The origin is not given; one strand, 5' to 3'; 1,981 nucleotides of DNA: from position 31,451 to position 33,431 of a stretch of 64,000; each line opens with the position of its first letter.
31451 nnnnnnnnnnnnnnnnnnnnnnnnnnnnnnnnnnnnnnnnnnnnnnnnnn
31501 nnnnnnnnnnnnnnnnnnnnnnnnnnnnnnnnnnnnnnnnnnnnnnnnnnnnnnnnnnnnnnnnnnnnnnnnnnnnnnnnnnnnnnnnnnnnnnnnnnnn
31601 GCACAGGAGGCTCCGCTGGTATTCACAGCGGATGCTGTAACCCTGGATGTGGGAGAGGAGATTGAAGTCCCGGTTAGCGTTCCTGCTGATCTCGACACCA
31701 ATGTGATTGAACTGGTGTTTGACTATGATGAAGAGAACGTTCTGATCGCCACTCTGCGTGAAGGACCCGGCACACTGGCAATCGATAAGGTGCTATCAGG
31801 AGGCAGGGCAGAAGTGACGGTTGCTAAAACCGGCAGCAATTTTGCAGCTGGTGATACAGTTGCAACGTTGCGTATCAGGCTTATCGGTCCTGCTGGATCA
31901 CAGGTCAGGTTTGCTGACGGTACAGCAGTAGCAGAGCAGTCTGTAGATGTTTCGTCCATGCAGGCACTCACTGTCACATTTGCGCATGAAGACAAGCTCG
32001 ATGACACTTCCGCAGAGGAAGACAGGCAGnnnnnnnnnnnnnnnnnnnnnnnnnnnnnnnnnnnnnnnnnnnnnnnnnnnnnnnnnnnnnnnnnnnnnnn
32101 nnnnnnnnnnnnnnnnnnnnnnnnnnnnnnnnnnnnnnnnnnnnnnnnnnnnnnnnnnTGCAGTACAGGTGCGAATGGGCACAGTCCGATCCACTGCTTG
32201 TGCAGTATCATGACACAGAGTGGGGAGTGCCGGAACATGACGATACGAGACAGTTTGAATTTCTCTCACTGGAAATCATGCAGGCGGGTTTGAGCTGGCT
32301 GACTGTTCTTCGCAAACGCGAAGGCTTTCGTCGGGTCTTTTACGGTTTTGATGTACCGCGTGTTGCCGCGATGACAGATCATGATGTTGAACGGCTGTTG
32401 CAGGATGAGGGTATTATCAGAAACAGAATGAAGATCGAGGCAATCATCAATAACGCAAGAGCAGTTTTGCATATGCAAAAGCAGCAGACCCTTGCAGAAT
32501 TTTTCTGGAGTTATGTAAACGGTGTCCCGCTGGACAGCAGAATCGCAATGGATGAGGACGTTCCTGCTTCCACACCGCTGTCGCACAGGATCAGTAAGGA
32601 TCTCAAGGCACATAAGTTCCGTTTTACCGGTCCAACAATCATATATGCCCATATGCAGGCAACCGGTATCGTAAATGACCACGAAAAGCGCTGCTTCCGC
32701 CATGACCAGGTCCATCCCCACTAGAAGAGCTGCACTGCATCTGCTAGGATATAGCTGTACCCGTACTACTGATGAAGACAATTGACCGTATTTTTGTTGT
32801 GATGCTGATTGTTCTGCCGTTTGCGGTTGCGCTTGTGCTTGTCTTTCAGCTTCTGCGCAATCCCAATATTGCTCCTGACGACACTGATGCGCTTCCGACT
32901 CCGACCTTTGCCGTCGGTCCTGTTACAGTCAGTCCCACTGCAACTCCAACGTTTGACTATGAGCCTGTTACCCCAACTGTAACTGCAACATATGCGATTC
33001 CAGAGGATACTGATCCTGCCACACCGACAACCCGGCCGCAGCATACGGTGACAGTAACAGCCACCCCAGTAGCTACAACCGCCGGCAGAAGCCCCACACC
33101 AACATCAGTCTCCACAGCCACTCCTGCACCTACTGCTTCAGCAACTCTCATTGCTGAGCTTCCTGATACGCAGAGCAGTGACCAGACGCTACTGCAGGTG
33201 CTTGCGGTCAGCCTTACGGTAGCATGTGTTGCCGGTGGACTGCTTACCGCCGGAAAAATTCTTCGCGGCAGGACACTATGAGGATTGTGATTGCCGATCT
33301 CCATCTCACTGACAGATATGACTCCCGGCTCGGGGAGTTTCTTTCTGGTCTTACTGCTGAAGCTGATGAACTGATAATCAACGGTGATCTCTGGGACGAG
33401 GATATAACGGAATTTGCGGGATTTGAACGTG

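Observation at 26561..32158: Cohesin-dockerin-like pairing: a 1,354-aa glycosidase-bearing surface protein with a dockerin-like tail, next to a membrane-anchored cohesin-like protein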

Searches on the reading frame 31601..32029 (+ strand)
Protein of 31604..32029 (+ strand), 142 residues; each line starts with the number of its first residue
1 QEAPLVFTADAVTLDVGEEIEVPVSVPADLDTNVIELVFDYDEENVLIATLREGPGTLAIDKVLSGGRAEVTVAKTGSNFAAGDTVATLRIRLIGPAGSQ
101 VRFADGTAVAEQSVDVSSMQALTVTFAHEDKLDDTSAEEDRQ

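Call 5: search_protein_families(library=pfam, proteins=[window:31604-32029:+], max_evalue=10)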
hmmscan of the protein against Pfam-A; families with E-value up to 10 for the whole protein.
seq(142 aa): 0 families

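Call 24: search_protein_representatives(protein=window:31601-32026:+)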
Query: 142 residues. Proteins with E-value up to 0.001 (for the whole library): 8; up to 1e-10: 1; up to 1e-30: 1. The best 8 are listed.
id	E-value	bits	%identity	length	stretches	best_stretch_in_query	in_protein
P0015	7.0e-81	284.7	100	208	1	1-142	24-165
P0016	4.2e-10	56.0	31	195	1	4-112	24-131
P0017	1.4e-08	51.0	34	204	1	8-105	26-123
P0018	4.3e-07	46.3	29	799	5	7-76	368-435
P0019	7.8e-06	42.2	33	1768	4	23-113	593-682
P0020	1.0e-05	41.8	24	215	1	4-130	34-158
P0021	1.2e-05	41.6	27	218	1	6-133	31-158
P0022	1.5e-04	38.0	41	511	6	43-85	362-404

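Call 25: search_protein_families(library=pfam, proteins=[P0016, P0017, P0018, P0019, P0020, P0021, P0022], max_evalue=0.1)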
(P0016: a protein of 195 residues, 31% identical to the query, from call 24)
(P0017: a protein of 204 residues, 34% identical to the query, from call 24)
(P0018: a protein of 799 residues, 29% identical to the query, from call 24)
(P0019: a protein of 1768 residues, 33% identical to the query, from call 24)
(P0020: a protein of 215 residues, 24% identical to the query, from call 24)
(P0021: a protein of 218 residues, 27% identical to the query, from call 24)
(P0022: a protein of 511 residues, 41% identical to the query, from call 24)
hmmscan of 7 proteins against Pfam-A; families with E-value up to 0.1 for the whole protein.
P0016 (195 aa): 0 families

P0017 (204 aa): 0 families

P0018 (799 aa): 16 families
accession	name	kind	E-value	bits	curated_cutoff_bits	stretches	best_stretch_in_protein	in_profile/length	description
PF02368.24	Big_2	-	2.4e-39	133.6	22.8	6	366-445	4-79/79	Bacterial Ig-like domain (group 2)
PF13306.12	LRR_5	-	8.5e-19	68.1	27.7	2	182-247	12-74/127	BspA type Leucine rich repeat region (6 copies)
PF22544.2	HYDIN_VesB_CFA65-like_Ig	-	1.1e-06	29.2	25.5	1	332-396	13-78/100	HYDIN/CFA65/VesB-like, Ig-like domain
PF22067.2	Cep192_D3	-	5.7e-06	26.8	27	0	357-386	36-65/99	Cep192 domain 3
PF03948.19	Ribosomal_L9_C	-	6.7e-05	23.7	23.2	0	681-709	59-85/86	Ribosomal protein L9, C-terminal domain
PF22936.1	Pol_BBD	-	0.00052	20.7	27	0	402-442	18-56/81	Pol polyprotein, beta-barrel domain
PF23061.1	CUB_M02D8_5_2nd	-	0.001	19.8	30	0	499-537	61-99/114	M02D8_5-like, second CUB domain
PF14230.11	DUF4333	-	0.0012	19.5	27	0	696-721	50-75/78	Domain of unknown function (DUF4333)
PF14779.12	BBS1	-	0.0013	18.7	27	0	393-455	6-68/254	Ciliary BBSome complex subunit 1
PF25173.1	Beta-prop_WDR3_1st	-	0.0015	18.7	154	0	488-542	25-75/184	WDR3 first beta-propeller domain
PF21577.3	PG_0320-like_C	-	0.0022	18.6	27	0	340-387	19-66/106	PG_0320-like, C-terminal domain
PF10342.15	Kre9_KNH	-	0.0049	18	24.6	0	583-653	6-81/94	Kre9/KNH-like N-terminal Ig-like domain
PF23667.1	CUB_CDCP1_1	-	0.0074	16.6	27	0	691-732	12-51/72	CDCP1 CUB domain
PF06986.16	F_T4SS_TraN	-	0.024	14.7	23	0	488-535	100-147/240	F-type Type IV secretion system, TraN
PF14016.12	DUF4232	-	0.03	14.9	27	0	674-758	45-125/129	Domain of unknown function (DUF4232)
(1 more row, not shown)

P0019 (1768 aa): 4 families
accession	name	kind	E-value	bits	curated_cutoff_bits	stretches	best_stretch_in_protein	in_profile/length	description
PF17243.7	POTRA_TamA_1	-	8.1e-05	23.1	26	0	609-640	32-63/74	POTRA domain TamA domain 1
PF07244.20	POTRA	-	0.002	19.3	21.3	0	830-868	39-78/79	Surface antigen variable number repeat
PF12392.13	DUF3656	-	0.094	13.8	22.1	0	818-853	48-81/109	Collagenase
PF15729.11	CTSRT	-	0.094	13.5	24.4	0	602-644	44-86/143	Cation channel sperm-associated targeting subunit tau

P0020 (215 aa): 2 families
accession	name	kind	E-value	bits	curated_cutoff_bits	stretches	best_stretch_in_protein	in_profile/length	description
PF00963.24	Cohesin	-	0.0056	17.3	24.1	1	38-142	3-120/139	Cohesin domain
PF05251.17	Ost5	-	0.053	14.2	27.4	0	176-201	10-35/73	Oligosaccharyltransferase subunit 5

P0021 (218 aa): 2 families
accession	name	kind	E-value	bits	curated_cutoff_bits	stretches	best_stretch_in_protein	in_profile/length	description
PF17177.10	PPR_long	-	0.05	13.4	27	1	82-185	10-111/211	Pentacotripeptide-repeat region of PRORP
PF10457.14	MENTAL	-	0.067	13.4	22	0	161-205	29-73/176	Cholesterol-capturing domain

P0022 (511 aa): 3 families
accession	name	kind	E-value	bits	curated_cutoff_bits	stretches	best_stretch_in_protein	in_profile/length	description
PF18703.7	MALT1_Ig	-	1.3e-12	48.5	26.4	0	48-85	4-43/138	MALT1 Ig-like domain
PF07828.18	PA-IL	-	7.4e-12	45.8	22.5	0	392-447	28-84/121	PA-IL-like protein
PF07502.20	MANEC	-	0.08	13.7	25.5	0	32-45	40-53/89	MANEC domain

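Call 38: find_related_loci(query=A3, collection=genome_contigs, flank=8000)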
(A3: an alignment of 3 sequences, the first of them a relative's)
Query A3 (195 aa) in genome_contigs; peptide patterns used: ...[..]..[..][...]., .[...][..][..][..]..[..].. (x = any residue, [..] = any of these).
54 stretches matched a pattern, but none encodes a relative of the query by tblastn (E <= 1e-3).

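Call 39: find_related_loci(query=A3, collection=metagenome_contigs, flank=8000)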
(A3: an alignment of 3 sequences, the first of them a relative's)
Query A3 (195 aa) in metagenome_contigs; peptide patterns used: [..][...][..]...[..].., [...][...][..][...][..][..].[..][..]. (x = any residue, [..] = any of these).
423 stretches matched a pattern, but none encodes a relative of the query by tblastn (E <= 1e-3).

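Call 40: find_encoding_contigs(protein=P0020, flank=10000, max_places=6)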
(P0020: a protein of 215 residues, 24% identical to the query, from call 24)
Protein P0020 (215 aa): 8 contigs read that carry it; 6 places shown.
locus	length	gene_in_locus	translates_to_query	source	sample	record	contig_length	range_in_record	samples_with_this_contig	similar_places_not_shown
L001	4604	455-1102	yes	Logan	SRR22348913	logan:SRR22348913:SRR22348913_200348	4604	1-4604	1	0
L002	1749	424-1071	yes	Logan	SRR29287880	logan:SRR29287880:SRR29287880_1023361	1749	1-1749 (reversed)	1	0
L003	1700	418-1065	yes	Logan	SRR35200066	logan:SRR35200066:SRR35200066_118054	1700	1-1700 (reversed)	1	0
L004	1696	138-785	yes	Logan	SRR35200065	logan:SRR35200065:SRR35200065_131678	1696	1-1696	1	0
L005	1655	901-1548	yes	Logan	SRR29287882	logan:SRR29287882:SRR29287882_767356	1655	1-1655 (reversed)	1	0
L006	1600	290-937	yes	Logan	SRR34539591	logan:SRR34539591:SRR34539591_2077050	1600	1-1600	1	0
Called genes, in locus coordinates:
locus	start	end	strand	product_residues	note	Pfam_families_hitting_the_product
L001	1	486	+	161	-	?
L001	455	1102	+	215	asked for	-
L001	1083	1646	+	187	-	PF03352:Adenine_glyco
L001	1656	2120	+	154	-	-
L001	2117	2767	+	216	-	PF00149:Metallophos, PF12850:Metallophos_2 (weak)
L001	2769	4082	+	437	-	PF01546:Peptidase_M20, PF07687:M20_dimer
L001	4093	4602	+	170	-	?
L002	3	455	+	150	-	?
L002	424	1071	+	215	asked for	-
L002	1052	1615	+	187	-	PF03352:Adenine_glyco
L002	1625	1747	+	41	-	?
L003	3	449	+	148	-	?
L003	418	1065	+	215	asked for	-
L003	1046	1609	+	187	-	PF03352:Adenine_glyco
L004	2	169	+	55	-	?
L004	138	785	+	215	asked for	-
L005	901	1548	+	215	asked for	-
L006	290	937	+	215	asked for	-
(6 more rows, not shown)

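Call 41: find_encoding_contigs(protein=P0021, flank=10000, max_places=6)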
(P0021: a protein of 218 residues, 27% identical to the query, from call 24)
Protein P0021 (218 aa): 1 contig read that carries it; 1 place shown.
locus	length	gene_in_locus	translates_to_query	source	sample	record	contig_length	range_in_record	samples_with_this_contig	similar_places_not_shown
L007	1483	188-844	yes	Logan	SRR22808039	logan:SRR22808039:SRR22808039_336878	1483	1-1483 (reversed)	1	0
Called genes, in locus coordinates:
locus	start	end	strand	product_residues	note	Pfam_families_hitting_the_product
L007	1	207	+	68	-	?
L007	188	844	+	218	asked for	-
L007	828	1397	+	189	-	PF03352:Adenine_glyco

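Call 42: find_encoding_contigs(protein=P0016, flank=10000, max_places=6)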
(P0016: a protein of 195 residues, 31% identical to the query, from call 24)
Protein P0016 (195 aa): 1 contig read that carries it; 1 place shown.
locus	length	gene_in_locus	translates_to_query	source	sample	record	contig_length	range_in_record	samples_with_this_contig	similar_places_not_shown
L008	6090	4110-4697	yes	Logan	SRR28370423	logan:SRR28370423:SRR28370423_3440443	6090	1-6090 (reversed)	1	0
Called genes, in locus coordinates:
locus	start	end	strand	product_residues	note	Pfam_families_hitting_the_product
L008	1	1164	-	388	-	?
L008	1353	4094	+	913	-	PF00963:Cohesin (weak)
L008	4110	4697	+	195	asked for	-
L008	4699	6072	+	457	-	PF02308:MgtC, PF13194:DUF4010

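Call 43: find_encoding_contigs(protein=P0017, flank=10000, max_places=6)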
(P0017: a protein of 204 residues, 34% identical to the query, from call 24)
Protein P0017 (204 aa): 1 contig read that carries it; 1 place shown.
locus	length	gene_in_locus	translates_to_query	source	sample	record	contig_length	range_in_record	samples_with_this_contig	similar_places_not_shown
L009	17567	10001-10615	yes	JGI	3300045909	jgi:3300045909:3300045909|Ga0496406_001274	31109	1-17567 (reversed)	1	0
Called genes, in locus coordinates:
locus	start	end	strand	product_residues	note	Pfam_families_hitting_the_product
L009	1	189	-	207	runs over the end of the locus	-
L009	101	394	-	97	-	-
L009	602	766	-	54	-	-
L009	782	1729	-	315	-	-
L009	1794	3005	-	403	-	PF01547:SBP_bac_1, PF13416:SBP_bac_8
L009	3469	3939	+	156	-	-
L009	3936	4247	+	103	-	-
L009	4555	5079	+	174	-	PF09335:VTT_dom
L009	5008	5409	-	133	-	-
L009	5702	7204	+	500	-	PF01411:tRNA-synt_2c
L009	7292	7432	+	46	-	-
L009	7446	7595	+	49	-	PF07973:tRNA_SAD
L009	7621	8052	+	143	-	-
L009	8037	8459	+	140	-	-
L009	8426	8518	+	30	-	-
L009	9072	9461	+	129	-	-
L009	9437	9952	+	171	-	-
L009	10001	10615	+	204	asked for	-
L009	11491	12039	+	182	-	PF01725:Ham1p_like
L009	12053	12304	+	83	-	-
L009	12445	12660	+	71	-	-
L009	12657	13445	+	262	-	-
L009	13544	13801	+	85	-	-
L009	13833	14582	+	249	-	PF02016:Peptidase_S66 (weak), PF17676:Peptidase_S66C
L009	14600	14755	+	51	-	-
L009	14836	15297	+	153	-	-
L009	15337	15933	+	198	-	PF20408:Abhydrolase_11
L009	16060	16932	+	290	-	PF01370:Epimerase, PF04321:RmlD_sub_bind, PF16363:GDP_Man_Dehyd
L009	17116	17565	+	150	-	?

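Call 65: search_protein_families(library=pfam, proteins=[L008:1353-4091:+], max_evalue=0.1)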
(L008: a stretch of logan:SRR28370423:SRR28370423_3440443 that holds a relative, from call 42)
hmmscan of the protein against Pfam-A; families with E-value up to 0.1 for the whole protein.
L008:1353-4091:+ (913 aa): 2 families
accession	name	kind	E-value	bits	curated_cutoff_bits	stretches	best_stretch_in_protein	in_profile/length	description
PF00963.24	Cohesin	-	7.2e-06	26.7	24.1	1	63-176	9-128/139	Cohesin domain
PF01091.23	PTN_MK_C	-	0.00054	20.7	25.3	0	509-527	4-24/65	PTN/MK heparin-binding protein family, C-terminal domain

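Call 80: search_protein_families(library=ncbifam, proteins=[L008:1353-4091:+], max_evalue=0.1)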
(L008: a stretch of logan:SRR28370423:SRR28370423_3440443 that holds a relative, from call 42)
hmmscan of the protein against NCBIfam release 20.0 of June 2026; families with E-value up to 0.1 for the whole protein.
L008:1353-4091:+ (913 aa): 0 families

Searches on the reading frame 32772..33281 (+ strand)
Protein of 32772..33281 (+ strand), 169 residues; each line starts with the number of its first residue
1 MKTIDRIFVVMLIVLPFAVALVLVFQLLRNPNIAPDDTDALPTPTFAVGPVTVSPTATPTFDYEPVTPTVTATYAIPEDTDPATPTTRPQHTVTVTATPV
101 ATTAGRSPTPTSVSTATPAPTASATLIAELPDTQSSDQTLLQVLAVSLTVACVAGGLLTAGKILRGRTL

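Call 3: search_protein_families(library=pfam, proteins=[window:32772-33281:+], max_evalue=1)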
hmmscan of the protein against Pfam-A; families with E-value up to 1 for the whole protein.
window:32772-33281:+ (169 aa): 1 family
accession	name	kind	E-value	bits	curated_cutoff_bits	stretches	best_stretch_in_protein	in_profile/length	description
PF11188.13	DUF2975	-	0.17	12.2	27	1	8-30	22-44/130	Protein of unknown function (DUF2975)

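Call 4: search_protein_families(library=ncbifam, proteins=[window:32772-33281:+], max_evalue=1)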
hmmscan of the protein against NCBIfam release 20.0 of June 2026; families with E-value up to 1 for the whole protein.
window:32772-33281:+ (169 aa): 2 families
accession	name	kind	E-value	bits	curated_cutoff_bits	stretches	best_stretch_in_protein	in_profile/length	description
NF033761.1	gliding_GltJ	equivalog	0.11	11.5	450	1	19-126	385-480/671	adventurous gliding motility protein GltJ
NF040657.1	immun_SitI3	subfamily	0.15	12.5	31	1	43-84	47-88/140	SitI3 family protein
